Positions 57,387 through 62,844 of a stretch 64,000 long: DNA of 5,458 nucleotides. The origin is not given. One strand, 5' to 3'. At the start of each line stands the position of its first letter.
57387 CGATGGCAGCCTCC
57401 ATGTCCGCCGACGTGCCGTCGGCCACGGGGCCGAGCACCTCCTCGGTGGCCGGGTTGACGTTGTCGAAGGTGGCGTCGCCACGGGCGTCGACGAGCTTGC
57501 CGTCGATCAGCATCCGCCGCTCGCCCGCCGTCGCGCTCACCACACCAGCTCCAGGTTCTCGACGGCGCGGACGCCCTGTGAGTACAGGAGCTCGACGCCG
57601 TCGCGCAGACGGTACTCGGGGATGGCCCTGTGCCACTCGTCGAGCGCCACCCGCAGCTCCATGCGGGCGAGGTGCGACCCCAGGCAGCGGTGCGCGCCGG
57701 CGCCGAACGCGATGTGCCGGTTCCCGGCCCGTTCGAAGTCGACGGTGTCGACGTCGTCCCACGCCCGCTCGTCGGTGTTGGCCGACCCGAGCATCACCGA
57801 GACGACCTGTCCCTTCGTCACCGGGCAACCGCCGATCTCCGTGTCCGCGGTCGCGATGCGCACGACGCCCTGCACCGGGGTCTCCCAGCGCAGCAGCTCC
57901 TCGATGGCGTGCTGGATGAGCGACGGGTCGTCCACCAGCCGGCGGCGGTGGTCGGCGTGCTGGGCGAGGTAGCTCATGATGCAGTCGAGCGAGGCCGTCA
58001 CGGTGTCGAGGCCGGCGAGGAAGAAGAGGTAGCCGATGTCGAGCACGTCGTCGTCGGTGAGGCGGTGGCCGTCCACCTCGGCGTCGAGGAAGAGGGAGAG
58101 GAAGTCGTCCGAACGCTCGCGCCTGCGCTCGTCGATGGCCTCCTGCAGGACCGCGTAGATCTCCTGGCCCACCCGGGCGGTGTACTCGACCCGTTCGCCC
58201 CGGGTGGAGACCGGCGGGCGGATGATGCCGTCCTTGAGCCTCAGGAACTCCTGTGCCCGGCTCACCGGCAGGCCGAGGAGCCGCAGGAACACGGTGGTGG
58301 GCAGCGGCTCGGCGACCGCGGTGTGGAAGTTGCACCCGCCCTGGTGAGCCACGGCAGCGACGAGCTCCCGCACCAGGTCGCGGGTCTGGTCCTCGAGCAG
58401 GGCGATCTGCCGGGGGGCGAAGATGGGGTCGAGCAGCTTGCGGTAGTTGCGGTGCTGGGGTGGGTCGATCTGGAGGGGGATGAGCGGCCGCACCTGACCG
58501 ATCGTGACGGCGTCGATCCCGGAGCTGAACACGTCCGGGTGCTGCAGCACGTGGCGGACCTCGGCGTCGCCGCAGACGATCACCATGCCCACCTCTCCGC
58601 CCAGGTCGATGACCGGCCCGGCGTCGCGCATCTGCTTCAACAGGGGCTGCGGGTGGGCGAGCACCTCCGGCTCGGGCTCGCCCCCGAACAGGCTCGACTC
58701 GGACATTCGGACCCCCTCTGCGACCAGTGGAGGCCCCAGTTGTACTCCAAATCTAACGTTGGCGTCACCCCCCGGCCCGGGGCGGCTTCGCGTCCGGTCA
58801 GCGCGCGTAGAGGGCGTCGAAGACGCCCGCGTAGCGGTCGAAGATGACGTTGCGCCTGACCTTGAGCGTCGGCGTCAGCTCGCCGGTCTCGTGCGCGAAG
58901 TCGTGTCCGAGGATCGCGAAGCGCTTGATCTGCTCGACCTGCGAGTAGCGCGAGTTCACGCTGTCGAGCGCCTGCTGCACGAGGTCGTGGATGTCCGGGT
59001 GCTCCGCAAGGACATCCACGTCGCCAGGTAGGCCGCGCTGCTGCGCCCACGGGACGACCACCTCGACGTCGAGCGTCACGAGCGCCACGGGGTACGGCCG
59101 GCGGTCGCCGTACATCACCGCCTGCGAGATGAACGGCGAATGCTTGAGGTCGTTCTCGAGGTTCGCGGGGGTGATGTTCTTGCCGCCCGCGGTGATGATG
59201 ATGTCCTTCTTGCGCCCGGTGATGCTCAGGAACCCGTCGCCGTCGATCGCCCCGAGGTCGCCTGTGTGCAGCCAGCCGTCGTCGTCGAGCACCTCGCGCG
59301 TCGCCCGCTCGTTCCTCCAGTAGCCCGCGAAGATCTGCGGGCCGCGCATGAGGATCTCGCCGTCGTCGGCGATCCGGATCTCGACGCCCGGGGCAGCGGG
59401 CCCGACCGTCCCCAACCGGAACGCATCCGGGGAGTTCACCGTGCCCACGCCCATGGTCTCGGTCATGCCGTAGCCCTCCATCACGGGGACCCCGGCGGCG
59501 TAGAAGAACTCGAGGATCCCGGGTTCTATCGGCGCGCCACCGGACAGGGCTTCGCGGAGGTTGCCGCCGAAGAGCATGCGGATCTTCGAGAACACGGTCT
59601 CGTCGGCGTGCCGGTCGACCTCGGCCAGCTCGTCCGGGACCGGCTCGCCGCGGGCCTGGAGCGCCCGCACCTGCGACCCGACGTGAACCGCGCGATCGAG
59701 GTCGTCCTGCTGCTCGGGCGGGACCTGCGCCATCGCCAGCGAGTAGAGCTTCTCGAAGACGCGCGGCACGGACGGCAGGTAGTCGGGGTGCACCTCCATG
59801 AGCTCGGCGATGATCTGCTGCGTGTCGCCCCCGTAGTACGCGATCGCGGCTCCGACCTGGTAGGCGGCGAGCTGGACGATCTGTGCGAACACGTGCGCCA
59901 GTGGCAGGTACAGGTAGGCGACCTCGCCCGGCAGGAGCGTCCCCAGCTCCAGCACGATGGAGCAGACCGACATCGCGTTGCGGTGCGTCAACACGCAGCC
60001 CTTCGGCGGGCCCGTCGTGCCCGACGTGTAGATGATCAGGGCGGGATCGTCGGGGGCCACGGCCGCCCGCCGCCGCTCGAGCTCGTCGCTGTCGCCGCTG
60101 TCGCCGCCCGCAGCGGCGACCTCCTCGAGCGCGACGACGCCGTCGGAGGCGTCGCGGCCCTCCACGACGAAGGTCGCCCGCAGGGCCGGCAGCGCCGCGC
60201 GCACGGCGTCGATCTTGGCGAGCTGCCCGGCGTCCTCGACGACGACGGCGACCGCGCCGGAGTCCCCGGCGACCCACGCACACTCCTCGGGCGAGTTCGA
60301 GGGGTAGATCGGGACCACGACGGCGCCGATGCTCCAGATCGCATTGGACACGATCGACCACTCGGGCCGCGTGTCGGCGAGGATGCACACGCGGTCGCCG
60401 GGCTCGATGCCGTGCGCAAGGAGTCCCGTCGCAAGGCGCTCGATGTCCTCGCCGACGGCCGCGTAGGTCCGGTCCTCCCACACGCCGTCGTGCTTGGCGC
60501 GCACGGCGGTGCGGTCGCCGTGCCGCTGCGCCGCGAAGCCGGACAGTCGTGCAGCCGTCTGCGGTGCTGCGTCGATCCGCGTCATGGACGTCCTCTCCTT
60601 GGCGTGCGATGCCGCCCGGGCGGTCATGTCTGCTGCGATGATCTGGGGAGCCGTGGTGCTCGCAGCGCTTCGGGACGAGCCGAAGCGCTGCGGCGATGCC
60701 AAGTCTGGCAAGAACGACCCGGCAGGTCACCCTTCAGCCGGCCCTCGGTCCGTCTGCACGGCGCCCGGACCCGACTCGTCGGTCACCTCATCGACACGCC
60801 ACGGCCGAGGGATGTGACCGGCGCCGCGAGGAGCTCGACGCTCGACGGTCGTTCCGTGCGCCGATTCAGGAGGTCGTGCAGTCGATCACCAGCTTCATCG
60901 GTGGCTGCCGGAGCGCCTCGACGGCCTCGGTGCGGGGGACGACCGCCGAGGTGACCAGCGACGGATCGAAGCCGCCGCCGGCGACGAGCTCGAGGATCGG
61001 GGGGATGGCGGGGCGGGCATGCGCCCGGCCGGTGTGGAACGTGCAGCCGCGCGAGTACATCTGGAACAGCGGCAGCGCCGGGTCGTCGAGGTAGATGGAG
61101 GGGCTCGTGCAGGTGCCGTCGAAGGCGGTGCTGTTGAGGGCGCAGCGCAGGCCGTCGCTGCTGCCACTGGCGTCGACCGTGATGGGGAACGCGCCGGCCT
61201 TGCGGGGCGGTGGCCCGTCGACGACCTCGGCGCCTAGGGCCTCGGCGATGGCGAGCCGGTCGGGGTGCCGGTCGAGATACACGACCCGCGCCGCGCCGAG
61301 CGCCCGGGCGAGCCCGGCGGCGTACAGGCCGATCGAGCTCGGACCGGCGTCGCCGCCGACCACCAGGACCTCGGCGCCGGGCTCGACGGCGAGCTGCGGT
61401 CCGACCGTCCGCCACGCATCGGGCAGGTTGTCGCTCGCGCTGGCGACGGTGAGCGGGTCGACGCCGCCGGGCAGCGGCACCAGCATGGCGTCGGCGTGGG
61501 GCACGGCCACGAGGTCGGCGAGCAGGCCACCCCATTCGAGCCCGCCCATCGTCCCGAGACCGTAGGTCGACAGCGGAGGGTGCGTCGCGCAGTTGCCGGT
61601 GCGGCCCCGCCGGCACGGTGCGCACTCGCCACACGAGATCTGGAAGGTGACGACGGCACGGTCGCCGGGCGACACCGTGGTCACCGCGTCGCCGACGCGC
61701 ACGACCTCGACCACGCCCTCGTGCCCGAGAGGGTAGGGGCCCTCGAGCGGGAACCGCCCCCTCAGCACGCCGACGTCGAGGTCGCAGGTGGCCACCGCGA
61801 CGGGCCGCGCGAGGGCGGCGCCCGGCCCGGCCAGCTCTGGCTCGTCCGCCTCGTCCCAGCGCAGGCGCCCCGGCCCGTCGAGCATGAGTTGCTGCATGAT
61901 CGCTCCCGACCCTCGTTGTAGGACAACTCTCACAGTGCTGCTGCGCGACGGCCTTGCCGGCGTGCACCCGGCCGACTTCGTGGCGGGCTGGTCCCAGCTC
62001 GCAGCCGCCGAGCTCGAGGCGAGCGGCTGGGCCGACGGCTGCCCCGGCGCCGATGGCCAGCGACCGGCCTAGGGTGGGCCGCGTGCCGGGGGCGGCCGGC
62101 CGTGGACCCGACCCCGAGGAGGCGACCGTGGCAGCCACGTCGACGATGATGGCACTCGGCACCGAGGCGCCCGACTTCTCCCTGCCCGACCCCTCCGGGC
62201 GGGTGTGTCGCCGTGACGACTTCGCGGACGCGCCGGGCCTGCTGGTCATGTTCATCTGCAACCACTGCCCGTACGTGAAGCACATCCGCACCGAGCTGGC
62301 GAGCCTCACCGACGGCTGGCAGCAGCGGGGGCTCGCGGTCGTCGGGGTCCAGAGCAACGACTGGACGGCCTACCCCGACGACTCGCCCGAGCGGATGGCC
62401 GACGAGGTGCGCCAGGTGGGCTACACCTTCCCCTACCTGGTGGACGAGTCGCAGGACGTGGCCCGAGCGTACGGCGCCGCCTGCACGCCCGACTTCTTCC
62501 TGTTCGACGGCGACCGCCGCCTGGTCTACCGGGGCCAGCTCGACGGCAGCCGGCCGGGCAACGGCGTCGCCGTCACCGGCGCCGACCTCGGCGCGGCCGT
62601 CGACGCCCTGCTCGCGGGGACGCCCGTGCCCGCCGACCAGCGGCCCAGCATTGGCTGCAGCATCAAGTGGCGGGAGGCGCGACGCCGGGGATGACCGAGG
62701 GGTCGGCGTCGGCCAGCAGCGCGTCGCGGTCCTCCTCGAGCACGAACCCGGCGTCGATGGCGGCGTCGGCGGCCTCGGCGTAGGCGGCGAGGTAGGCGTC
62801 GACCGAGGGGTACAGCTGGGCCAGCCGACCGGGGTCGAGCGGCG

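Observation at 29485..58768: Nine copies of one 16-bp palindromic box mark every promoter region of a 30-kb catabolic block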

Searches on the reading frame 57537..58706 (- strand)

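Call 12: search_protein_families(library=pfam, proteins=[window:57537-58706:-])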
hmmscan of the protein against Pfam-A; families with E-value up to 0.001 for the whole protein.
window:57537-58706:- (389 aa): 1 family
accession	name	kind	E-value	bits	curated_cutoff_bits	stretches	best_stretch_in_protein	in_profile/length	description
PF00067.27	p450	-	5.9e-29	101.6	22.8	2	263-355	323-425/462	Cytochrome P450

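Call 33: search_protein_families(library=ncbifam, proteins=[window:57537-58706:-], max_evalue=0.00001)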
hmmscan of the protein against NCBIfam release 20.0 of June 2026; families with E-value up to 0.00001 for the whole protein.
window:57537-58706:- (389 aa): 9 families
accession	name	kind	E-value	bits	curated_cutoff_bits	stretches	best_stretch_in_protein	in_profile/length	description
NF045816.1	PentlenlactSyn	equivalog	3.3e-39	134.7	700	1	83-374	89-378/396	pentalenolactone synthase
NF041177.1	Cyp119_Thmprot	equivalog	1.8e-35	122.4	680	1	75-362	61-340/368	cytochrome P450 Cyp119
TIGR04538.1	P450_cycloAA_1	subfamily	2.4e-34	118.8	500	1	17-371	9-375/395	cytochrome P450, cyclodipeptide synthase-associated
NF041802.1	P450_SolI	exception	1.1e-31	109.8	850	1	78-387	110-420/424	solanimycin biosynthesis cytochrome P450 SolI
TIGR04515.1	P450_rel_GT_act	subfamily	2.5e-25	89.6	343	1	19-366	33-363/386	P450-derived glycosyltransferase activator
TIGR04458.1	CYP450_TxtE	equivalog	8.3e-20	70.8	500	1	80-354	87-367/403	4-nitrotryptophan synthase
NF045812.1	PentlenOxigase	equivalog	3.8e-13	49.1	800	1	181-355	199-402/444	pentalenene oxygenase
NF050147.1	aminopyruv_ApyO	equivalog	4.8e-13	48.5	525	1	39-355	36-386/444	RiPP biosynthesis cytochrome P450 ApyO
NF051859.1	AlbFlvMonOxTrpSyn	equivalog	1.9e-10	39.9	700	1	182-368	218-430/457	bifunctional albaflavenone monooxygenase/terpene synthase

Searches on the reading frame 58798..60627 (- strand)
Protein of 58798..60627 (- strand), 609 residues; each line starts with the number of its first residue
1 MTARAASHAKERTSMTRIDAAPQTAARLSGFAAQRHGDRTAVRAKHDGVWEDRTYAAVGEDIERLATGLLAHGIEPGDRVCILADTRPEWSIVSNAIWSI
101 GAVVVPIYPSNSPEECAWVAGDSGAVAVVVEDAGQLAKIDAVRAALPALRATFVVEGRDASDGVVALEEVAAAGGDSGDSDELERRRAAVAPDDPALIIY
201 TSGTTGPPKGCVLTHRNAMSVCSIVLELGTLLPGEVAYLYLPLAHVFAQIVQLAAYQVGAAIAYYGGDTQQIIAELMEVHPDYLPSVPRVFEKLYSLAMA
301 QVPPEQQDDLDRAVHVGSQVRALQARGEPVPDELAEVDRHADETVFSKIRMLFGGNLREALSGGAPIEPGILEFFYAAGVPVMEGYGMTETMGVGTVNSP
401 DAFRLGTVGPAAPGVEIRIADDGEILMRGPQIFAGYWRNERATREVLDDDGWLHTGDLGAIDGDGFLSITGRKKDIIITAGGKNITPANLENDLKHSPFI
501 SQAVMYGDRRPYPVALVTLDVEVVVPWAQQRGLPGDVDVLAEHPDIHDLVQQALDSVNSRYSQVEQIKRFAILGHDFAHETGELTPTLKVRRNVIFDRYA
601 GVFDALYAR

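Call 12: search_protein_families(library=pfam, proteins=[window:58798-60627:-])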
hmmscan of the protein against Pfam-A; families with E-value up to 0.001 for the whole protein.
window:58798-60627:- (609 aa): 2 families
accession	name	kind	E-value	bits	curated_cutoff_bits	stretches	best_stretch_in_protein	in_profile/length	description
PF00501.34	AMP-binding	-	6.8e-81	272.4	29.9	1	32-437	4-384/384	AMP-binding enzyme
PF23562.2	AMP-binding_C_3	-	1.2e-10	42.3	20.8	1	475-609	2-122/124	AMP-binding enzyme C-terminal domain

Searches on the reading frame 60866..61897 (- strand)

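Call 12: search_protein_families(library=pfam, proteins=[window:60866-61897:-])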
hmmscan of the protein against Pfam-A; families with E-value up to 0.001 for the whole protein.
window:60866-61897:- (343 aa): 2 families
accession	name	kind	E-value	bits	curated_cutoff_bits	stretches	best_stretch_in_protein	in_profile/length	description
PF08240.17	ADH_N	-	1.3e-17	64.4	23.5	1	24-141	1-103/104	Alcohol dehydrogenase GroES-like domain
PF00107.32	ADH_zinc_N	-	1.2e-08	35.4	31.8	1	189-284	2-106/129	Zinc-binding dehydrogenase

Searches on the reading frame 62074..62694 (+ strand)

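Call 12: search_protein_families(library=pfam, proteins=[window:62074-62694:+])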
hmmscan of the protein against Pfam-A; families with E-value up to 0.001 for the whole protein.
window:62074-62694:+ (206 aa): 3 families
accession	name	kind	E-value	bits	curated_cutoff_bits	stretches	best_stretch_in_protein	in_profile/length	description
PF00578.27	AhpC-TSA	-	8.1e-18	65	26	1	29-152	2-123/124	AhpC/TSA family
PF08534.16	Redoxin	-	2.8e-14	53.6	26.6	1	29-159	3-137/148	Redoxin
PF13098.12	Thioredoxin_2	-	2.7e-07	31.3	27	1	55-157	7-96/104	Thioredoxin-like domain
